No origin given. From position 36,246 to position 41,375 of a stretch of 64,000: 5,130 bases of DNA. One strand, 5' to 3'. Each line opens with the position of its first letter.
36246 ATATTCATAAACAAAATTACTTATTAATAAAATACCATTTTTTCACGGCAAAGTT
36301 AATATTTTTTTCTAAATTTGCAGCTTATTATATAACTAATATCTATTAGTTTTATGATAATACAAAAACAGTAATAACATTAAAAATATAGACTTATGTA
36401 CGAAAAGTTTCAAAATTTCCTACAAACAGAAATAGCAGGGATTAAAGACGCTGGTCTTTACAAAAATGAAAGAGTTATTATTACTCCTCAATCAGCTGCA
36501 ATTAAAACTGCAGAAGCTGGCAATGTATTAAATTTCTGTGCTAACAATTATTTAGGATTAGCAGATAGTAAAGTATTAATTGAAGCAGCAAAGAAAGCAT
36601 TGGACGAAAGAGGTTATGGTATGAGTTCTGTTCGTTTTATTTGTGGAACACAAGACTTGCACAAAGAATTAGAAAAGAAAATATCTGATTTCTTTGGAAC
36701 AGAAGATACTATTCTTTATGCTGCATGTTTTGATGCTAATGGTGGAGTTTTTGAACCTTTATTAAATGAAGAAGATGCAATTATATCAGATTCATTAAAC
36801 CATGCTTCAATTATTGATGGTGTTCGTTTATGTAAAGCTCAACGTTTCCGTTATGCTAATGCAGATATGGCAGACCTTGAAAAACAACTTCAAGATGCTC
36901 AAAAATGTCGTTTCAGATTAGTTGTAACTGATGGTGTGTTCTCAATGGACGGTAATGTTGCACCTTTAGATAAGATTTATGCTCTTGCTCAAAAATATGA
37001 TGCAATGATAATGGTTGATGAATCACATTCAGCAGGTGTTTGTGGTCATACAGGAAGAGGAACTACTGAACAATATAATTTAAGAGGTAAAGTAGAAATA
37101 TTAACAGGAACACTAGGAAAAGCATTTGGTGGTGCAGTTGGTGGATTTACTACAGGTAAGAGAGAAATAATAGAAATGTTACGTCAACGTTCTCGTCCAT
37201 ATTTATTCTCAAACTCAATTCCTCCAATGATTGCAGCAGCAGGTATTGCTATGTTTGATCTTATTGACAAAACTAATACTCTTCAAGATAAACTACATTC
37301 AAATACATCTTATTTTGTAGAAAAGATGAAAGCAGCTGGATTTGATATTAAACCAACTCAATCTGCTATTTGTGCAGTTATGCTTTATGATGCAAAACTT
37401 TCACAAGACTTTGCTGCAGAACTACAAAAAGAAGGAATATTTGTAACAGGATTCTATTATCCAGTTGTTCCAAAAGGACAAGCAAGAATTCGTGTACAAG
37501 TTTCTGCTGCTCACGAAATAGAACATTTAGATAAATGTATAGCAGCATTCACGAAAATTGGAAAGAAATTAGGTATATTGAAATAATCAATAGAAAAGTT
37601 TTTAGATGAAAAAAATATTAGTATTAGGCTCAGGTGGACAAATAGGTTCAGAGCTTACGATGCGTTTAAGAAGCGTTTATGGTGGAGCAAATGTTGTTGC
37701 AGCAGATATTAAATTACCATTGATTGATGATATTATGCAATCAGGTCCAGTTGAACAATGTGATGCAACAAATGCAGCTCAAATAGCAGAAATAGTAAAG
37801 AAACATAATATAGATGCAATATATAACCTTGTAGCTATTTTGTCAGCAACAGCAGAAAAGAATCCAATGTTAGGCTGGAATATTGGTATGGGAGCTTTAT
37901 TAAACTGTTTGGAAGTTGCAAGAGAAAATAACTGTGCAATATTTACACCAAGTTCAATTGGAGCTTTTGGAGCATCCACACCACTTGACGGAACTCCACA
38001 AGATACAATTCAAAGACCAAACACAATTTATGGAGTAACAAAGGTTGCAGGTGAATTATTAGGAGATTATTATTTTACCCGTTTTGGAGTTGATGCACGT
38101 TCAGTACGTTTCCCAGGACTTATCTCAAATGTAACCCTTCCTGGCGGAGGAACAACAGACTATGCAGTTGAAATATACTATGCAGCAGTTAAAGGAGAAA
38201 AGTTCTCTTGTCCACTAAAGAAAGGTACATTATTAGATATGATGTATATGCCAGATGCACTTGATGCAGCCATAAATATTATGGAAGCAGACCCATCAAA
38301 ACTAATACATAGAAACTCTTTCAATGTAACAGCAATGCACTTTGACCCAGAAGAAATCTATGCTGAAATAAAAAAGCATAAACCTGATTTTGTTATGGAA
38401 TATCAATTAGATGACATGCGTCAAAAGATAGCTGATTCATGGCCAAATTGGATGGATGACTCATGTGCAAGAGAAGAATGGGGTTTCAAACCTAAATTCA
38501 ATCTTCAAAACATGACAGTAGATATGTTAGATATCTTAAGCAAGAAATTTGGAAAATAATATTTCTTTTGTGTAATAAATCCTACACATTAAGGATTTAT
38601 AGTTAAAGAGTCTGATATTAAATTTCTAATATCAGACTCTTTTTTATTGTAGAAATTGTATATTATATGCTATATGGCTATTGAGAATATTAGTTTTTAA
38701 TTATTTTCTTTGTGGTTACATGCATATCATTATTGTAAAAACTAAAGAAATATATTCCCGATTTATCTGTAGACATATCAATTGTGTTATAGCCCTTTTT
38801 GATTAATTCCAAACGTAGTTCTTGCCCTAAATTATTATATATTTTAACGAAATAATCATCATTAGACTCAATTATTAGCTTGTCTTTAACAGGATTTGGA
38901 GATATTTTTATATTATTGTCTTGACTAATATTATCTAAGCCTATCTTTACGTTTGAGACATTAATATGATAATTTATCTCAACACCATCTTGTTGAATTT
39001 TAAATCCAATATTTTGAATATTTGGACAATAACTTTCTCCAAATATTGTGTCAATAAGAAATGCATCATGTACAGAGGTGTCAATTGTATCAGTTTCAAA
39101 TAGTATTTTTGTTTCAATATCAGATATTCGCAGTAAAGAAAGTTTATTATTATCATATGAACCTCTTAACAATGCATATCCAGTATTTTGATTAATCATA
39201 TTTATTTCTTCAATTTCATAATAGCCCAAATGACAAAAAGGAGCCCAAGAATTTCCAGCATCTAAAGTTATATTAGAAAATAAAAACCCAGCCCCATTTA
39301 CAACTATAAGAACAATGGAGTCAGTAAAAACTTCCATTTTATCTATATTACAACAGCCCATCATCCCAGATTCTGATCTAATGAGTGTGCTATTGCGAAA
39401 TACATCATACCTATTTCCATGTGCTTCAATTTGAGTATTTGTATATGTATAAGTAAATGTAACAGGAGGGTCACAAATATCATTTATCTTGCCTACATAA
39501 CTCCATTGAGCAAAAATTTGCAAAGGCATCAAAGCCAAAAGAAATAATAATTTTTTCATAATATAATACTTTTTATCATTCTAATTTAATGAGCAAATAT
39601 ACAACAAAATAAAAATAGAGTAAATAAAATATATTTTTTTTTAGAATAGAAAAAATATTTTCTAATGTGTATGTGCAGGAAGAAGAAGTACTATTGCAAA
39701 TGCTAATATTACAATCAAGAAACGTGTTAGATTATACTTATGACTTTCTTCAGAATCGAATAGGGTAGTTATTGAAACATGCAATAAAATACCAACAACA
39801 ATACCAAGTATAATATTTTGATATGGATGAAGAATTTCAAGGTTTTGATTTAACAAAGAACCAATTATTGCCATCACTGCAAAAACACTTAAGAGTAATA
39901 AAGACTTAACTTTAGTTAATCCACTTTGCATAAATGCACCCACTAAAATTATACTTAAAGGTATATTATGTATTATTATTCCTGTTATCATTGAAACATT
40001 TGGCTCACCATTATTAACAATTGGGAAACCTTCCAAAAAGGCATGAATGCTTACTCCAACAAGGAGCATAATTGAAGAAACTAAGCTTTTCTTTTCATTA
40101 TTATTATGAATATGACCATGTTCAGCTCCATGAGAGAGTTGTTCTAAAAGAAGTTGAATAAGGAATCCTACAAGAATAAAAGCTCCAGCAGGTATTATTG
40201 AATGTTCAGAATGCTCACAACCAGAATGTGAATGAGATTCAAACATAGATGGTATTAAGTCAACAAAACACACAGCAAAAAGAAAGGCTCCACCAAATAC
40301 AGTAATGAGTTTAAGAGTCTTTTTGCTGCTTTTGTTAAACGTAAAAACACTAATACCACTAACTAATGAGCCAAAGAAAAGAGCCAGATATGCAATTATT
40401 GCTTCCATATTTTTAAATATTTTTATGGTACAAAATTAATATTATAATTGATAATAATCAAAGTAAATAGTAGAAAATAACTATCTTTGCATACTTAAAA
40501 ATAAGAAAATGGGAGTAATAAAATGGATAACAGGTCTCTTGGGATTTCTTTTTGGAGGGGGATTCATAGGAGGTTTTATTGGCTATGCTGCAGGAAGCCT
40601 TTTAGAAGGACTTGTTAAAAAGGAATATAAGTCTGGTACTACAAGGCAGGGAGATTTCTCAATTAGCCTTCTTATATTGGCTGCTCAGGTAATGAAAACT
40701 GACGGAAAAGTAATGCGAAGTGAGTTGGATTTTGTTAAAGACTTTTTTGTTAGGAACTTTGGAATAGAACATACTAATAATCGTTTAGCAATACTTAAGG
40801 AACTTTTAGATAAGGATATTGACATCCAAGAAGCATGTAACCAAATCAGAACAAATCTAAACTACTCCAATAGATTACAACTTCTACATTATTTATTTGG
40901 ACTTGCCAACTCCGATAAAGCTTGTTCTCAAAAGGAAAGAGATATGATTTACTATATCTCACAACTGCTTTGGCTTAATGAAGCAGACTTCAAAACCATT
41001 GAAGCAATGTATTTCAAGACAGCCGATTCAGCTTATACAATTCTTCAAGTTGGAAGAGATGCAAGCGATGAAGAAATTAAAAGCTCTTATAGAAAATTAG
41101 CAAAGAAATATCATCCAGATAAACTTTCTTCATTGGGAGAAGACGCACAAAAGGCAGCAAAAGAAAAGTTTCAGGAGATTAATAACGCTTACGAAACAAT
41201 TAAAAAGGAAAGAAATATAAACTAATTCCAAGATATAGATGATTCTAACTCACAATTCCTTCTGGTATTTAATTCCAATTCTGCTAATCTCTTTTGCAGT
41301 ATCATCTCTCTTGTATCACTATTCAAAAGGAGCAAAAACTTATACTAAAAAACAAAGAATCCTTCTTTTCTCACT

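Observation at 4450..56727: Dispersed family of intergenic arrays of locus-specific short palindromes phased at about 22 bp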

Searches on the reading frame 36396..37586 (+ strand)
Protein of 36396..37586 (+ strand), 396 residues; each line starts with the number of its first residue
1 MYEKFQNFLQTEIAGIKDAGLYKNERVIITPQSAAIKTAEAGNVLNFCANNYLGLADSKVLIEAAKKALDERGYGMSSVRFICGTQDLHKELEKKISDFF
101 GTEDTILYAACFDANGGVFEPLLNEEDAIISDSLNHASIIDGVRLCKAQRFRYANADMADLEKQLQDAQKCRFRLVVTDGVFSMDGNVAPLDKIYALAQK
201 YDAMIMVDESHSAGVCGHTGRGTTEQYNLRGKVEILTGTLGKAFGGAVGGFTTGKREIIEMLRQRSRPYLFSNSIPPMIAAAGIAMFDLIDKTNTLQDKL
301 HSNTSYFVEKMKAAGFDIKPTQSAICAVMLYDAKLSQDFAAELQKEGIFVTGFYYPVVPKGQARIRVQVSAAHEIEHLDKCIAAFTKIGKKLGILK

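Call 22: search_protein_families(library=pfam, max_evalue=0.00001, proteins=[window:36396-37586:+])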
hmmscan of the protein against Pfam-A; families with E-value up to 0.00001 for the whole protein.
window:36396-37586:+ (396 aa): 1 family
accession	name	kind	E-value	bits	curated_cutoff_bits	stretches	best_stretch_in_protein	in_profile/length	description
PF00155.27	Aminotran_1_2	-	3.3e-64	217.8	19.7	1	43-384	2-360/361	Aminotransferase class I and II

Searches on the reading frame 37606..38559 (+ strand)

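Call 22: search_protein_families(library=pfam, max_evalue=0.00001, proteins=[window:37606-38559:+])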
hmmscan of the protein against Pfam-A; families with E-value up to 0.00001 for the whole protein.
window:37606-38559:+ (317 aa): 3 families
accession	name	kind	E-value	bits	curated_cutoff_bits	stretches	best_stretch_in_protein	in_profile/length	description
PF01370.27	Epimerase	-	1.7e-18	67.3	20.9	1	4-228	1-227/240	NAD dependent epimerase/dehydratase family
PF16363.11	GDP_Man_Dehyd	-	7.8e-14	52.3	27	1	5-307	1-332/332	GDP-mannose 4,6 dehydratase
PF04321.23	RmlD_sub_bind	-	2.2e-11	43.8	27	1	3-150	2-133/287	RmlD substrate binding domain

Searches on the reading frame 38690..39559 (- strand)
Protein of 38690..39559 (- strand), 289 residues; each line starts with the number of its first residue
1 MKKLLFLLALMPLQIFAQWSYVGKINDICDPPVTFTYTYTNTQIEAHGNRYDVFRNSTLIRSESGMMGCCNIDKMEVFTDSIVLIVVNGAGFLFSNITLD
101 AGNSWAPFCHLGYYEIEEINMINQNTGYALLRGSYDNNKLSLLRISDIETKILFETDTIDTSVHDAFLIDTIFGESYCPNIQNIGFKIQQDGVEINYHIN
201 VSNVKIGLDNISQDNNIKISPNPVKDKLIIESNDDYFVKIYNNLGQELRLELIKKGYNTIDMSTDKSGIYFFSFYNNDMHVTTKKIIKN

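Call 22: search_protein_families(library=pfam, max_evalue=0.00001, proteins=[window:38690-39559:-])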
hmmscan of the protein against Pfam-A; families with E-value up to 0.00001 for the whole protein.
window:38690-39559:- (289 aa): 1 family
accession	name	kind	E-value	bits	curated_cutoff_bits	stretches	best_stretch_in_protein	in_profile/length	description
PF18962.6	Por_Secre_tail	-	1.6e-09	38.3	27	1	219-287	1-75/75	Secretion system C-terminal sorting domain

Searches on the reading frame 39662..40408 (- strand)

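Call 22: search_protein_families(library=pfam, max_evalue=0.00001, proteins=[window:39662-40408:-])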
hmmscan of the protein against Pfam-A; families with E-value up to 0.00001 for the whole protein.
window:39662-40408:- (248 aa): 1 family
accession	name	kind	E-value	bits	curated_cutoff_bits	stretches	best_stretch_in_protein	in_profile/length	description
PF02535.28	Zip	-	3.1e-24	86.2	35.1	2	4-103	5-106/323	ZIP Zinc transporter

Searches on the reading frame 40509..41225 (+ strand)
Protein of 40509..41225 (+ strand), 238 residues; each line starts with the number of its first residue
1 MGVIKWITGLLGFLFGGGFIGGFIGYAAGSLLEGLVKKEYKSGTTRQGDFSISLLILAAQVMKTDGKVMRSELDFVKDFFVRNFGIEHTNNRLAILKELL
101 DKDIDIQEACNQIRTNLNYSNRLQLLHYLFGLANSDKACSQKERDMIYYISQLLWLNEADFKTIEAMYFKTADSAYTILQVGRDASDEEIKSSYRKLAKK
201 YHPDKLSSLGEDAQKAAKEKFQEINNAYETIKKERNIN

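Call 39: search_protein_families(library=pfam, max_evalue=0.0001, proteins=[window:40509-41225:+])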
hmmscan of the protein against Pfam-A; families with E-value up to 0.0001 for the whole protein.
window:40509-41225:+ (238 aa): 2 families
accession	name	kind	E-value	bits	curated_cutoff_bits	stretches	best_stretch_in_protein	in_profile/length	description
PF00226.36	DnaJ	-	1.5e-18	67.1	27.8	1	175-235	2-57/63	DnaJ domain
PF05099.18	TerB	-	4.8e-18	66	24.4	1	53-164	3-116/118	Tellurite resistance protein TerB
